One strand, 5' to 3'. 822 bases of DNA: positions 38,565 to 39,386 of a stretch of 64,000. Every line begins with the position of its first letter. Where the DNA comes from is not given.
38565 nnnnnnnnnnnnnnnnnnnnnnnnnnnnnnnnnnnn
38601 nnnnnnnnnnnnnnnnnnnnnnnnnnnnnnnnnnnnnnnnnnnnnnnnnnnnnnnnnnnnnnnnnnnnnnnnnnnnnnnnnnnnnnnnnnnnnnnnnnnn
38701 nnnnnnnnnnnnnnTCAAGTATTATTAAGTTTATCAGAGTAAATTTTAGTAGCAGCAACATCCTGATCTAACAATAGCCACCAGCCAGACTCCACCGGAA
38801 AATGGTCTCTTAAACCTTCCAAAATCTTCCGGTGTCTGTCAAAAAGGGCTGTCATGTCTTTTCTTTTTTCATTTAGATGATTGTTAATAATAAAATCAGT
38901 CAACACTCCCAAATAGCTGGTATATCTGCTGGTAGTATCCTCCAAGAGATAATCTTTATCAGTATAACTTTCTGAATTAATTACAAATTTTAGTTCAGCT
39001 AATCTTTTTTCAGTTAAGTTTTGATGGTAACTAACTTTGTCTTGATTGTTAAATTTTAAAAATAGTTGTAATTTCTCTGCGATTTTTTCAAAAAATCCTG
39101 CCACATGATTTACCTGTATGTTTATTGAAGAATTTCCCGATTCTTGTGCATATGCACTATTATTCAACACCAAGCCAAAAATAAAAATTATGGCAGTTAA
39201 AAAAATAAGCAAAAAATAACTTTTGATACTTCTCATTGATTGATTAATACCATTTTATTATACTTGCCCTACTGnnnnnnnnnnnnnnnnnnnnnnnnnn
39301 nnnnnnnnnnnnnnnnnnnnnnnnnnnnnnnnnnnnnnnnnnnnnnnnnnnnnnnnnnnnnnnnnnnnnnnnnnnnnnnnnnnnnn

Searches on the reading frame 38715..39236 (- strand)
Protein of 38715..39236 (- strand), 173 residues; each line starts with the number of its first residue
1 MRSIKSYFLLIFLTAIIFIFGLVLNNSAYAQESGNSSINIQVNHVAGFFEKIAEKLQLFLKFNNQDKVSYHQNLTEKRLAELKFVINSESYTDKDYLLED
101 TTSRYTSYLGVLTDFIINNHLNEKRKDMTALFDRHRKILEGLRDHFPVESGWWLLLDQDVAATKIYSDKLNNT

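Call 52: search_protein_families(library=pfam, proteins=[window:38715-39236:-], max_evalue=0.00001)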
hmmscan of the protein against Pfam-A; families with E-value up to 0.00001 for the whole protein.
window:38715-39236:- (173 aa): 1 family
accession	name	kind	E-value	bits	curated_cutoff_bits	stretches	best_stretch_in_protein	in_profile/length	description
PF18915.5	DUF5667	-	5.9e-07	30.3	27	1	49-109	11-71/99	Domain of unknown function (DUF5667)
